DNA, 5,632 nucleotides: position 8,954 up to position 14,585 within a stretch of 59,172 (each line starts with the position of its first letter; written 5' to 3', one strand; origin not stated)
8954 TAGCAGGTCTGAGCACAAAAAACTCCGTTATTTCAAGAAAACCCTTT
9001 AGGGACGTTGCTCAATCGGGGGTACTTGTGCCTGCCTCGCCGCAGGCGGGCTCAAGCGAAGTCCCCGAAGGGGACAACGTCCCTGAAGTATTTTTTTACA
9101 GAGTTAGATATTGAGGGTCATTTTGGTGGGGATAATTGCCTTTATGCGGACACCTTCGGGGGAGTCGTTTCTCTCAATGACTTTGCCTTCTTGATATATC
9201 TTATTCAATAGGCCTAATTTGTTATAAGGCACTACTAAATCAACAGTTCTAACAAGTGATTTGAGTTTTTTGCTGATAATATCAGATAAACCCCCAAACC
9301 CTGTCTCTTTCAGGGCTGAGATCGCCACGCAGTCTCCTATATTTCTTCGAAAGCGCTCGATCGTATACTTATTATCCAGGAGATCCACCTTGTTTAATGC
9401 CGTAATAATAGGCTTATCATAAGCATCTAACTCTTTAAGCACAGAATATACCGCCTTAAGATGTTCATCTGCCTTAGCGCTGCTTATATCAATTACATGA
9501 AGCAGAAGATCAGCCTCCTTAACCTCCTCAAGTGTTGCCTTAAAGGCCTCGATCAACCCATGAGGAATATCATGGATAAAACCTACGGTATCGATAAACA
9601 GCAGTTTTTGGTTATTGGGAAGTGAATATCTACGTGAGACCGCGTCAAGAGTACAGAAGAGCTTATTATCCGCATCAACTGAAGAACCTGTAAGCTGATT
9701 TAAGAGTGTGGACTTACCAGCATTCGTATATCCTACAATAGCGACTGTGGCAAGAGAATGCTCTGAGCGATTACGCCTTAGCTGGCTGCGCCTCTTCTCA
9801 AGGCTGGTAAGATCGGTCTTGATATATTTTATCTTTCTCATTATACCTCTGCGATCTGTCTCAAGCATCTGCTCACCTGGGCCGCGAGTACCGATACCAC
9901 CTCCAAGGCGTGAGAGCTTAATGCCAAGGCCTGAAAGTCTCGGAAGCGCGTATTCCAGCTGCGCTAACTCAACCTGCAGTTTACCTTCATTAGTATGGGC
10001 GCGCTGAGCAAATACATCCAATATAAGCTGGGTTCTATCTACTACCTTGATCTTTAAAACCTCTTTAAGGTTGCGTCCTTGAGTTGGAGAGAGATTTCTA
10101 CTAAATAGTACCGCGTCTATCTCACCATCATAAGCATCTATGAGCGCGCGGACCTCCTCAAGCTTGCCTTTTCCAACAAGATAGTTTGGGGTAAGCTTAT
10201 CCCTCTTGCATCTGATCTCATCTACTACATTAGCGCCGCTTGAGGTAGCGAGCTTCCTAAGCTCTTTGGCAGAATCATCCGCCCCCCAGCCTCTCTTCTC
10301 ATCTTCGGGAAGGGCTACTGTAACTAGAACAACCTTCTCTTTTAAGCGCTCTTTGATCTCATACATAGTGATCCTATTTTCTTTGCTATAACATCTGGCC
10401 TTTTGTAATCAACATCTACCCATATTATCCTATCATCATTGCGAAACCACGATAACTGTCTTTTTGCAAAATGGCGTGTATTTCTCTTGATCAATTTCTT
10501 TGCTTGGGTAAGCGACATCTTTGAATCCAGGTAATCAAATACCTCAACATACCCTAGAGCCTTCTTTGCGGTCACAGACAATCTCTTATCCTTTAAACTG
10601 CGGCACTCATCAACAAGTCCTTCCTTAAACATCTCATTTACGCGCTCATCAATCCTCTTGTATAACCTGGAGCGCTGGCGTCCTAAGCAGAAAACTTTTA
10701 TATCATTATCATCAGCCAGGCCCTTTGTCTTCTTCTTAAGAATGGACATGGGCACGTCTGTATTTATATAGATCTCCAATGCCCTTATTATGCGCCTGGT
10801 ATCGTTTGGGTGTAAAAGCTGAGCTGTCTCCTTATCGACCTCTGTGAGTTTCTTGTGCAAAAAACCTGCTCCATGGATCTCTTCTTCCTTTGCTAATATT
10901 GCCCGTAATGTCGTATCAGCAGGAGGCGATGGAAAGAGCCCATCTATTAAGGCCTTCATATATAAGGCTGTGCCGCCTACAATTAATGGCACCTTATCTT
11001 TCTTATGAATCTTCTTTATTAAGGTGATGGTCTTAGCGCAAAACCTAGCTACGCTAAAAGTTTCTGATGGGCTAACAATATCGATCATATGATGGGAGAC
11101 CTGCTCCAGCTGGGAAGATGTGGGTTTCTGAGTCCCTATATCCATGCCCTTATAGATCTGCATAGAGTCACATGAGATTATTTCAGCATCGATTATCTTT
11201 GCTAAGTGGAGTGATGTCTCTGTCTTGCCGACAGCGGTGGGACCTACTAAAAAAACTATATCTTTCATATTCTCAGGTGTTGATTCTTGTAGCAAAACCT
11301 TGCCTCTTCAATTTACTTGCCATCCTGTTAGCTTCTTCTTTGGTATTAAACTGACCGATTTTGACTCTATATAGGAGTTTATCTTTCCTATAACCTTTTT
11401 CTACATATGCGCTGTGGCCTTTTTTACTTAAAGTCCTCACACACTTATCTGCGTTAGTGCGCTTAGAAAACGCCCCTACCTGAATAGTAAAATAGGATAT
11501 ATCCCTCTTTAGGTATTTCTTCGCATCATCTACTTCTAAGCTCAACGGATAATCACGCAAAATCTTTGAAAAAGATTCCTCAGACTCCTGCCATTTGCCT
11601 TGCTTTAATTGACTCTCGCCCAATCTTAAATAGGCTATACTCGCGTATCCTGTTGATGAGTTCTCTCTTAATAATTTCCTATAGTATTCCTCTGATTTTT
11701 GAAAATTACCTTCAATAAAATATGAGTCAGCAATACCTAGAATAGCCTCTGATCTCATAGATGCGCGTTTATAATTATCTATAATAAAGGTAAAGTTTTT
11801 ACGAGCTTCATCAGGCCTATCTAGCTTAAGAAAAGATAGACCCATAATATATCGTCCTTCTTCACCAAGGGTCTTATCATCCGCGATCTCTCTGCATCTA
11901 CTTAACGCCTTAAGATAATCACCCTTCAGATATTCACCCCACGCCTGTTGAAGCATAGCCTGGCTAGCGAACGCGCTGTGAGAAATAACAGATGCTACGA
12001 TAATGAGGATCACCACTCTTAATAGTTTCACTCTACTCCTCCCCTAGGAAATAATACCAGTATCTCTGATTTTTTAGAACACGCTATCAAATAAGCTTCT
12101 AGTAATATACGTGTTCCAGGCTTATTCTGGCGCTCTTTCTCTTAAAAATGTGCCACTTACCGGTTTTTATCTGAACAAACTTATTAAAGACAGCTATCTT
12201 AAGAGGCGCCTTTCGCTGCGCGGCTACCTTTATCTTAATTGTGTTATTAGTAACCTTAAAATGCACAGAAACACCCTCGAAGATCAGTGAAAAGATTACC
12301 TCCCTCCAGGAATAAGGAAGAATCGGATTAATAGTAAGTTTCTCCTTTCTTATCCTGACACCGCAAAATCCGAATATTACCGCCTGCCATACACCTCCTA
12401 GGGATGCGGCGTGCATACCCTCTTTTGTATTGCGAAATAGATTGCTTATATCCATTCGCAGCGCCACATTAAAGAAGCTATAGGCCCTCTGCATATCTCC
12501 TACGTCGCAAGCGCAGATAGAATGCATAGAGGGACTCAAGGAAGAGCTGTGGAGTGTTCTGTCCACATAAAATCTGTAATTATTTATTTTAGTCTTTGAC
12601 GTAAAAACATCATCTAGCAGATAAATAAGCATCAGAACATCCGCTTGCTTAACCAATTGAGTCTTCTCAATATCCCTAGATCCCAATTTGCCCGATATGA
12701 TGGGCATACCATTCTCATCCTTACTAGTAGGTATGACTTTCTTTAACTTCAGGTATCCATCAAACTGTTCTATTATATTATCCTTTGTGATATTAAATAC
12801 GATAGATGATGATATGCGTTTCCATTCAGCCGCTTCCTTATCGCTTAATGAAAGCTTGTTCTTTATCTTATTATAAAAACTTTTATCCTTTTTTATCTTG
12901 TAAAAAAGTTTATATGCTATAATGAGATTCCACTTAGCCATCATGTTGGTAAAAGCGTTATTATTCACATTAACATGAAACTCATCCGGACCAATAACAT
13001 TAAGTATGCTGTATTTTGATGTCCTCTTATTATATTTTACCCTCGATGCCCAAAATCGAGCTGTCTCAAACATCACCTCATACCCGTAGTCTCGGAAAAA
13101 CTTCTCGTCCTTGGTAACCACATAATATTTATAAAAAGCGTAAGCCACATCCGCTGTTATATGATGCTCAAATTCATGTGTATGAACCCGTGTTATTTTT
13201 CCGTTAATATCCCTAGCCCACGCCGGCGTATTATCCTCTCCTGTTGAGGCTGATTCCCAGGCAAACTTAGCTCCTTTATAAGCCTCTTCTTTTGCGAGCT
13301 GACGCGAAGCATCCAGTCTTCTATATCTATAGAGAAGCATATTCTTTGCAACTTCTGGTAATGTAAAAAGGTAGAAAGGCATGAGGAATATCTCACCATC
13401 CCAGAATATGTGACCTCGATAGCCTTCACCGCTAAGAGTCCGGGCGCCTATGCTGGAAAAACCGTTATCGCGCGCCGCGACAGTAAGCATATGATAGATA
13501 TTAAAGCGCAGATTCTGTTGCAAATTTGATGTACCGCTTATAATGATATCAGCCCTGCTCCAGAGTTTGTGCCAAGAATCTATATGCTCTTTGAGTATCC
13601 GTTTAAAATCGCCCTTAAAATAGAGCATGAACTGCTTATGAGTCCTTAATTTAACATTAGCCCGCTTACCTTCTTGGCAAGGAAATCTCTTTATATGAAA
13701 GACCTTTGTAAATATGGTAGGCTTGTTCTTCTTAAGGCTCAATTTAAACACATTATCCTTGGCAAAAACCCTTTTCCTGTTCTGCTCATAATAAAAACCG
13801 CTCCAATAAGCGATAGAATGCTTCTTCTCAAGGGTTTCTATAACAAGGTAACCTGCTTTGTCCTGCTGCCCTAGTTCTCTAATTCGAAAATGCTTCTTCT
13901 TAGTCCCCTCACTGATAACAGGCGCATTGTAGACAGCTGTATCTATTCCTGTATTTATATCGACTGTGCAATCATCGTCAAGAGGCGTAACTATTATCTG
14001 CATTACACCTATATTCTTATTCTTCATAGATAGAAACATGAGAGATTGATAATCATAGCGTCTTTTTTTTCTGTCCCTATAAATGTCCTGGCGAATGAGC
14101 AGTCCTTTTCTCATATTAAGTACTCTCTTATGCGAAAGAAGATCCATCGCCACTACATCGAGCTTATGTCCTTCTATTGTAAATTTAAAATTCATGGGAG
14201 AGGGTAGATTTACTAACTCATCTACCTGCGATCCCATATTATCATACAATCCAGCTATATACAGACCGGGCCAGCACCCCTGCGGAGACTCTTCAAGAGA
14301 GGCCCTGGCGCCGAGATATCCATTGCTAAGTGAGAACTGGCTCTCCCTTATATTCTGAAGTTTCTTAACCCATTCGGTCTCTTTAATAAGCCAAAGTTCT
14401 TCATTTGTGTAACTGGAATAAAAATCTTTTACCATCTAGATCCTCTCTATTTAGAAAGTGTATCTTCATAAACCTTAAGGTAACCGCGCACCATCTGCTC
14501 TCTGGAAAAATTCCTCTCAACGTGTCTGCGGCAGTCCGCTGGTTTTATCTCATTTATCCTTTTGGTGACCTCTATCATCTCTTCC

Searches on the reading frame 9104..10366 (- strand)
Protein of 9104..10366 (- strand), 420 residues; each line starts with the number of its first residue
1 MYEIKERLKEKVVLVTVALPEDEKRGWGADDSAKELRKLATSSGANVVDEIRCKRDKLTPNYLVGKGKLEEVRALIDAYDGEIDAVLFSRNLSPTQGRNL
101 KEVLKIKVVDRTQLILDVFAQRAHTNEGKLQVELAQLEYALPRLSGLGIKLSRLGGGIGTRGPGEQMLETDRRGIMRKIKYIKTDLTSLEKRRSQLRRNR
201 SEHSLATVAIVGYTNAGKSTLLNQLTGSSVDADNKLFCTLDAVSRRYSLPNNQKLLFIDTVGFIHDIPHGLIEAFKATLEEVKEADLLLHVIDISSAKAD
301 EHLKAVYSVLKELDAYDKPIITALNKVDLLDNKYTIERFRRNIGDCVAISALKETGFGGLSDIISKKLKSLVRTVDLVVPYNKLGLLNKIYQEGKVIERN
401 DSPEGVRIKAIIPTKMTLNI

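Call 55: search_protein_families(library=pfam, proteins=[window:9104-10366:-], max_evalue=0.00001)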
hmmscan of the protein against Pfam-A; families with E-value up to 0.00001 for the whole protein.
window:9104-10366:- (420 aa): 7 families
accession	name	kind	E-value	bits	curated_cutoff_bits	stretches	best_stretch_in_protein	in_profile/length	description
PF16360.10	GTP-bdg_M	-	3.8e-29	101.5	29.5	1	122-200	1-79/79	GTP-binding GTPase Middle Region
PF13167.11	GTP-bdg_N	-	1.2e-27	96.7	25.4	1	31-120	2-89/89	GTP-binding GTPase N-terminal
PF01926.29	MMR_HSR1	-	6e-25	88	21.9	1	207-326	1-113/113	50S ribosome-binding GTPase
PF02421.24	FeoB_N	-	1e-08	35.3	27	1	207-360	2-152/156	Ferrous iron transport protein B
PF19275.4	HflX_C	-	5.4e-07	30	26.4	1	345-405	11-71/102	HflX C-terminal domain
PF00350.29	Dynamin_N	-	3.4e-06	27.6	27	0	208-239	1-32/168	Dynamin family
PF00009.33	GTP_EFTU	-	7.1e-06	26.2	26.5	0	280-339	88-146/188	Elongation factor Tu GTP binding domain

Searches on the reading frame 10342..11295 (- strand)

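Call 55: search_protein_families(library=pfam, proteins=[window:10342-11295:-], max_evalue=0.00001)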
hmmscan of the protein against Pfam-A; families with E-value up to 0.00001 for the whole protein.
window:10342-11295:- (317 aa): 2 families
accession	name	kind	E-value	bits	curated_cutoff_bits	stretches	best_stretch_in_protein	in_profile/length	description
PF01715.23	IPPT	-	3.9e-83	279.3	23.6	1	46-287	1-243/243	IPP transferase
PF01745.22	IPT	-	1.2e-08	35.1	20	1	13-78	3-68/233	Isopentenyl transferase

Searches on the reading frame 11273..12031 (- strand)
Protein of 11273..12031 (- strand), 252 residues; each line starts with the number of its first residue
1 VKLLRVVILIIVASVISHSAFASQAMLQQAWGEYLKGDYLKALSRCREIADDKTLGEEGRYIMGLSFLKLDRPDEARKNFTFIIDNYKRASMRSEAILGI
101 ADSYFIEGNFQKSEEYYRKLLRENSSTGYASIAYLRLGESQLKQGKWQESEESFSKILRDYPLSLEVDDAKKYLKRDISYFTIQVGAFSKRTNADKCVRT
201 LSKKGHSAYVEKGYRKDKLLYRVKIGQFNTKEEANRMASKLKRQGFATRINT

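Call 55: search_protein_families(library=pfam, proteins=[window:11273-12031:-], max_evalue=0.00001)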
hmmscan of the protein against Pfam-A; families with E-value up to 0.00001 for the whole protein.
window:11273-12031:- (252 aa): 8 families
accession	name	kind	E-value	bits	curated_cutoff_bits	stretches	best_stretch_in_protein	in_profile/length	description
PF05036.18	SPOR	-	1.3e-17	64.4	21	1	180-246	4-70/76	SPOR domain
PF13174.12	TPR_6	-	2.3e-14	53.4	26.3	0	133-164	2-33/33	Tetratricopeptide repeat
PF07719.23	TPR_2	-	8.6e-13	47.8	27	0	133-162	3-32/34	Tetratricopeptide repeat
PF13432.12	TPR_16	-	2.5e-12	47.4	32.7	1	99-162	2-62/65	Tetratricopeptide repeat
PF00515.34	TPR_1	-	1.9e-11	43.7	27.8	0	133-158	3-28/34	Tetratricopeptide repeat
PF13424.12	TPR_12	-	1.5e-08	35.1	30.1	0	96-159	4-73/77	Tetratricopeptide repeat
PF12895.13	ANAPC3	-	1.5e-06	28.8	27.2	0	30-80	30-79/82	Anaphase-promoting complex, cyclosome, subunit 3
PF13181.12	TPR_8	-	1.9e-06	28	25.7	0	95-124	2-31/34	Tetratricopeptide repeat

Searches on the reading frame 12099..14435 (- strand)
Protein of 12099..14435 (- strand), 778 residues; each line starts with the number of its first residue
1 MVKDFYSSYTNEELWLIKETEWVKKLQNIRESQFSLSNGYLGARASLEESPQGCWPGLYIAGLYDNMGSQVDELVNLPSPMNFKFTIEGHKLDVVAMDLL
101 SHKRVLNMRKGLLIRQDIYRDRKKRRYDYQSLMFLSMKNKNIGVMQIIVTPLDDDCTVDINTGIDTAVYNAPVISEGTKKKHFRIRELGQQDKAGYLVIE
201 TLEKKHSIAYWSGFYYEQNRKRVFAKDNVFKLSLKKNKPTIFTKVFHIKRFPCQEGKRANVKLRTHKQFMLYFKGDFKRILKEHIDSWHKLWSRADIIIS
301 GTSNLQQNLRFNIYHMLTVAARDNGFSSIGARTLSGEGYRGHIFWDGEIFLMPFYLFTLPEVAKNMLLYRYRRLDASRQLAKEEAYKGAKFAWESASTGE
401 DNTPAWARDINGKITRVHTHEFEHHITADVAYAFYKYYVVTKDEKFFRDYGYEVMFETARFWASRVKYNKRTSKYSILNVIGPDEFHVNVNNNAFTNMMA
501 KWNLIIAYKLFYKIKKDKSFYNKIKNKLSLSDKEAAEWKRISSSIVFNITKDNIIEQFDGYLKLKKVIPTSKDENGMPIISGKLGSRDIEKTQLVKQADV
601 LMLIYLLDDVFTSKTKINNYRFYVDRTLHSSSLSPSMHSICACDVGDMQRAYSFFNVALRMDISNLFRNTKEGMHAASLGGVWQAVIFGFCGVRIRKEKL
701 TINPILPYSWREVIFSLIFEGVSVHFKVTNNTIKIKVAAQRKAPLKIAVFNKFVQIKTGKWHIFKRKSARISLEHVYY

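Call 55: search_protein_families(library=pfam, proteins=[window:12099-14435:-], max_evalue=0.00001)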
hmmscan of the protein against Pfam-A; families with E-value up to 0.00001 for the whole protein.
window:12099-14435:- (778 aa): 3 families
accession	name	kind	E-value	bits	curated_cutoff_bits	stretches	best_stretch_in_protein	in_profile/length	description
PF03632.21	Glyco_hydro_65m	-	5.9e-115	384.6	27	1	310-684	1-371/371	Glycosyl hydrolase family 65 central catalytic domain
PF03636.21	Glyco_hydro_65N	-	6.1e-42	144.3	26.6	1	19-246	2-227/233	Glycosyl hydrolase family 65, N-terminal domain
PF03633.20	Glyco_hydro_65C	-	6.3e-09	35.9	22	1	694-755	2-61/62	Glycosyl hydrolase family 65, C-terminal domain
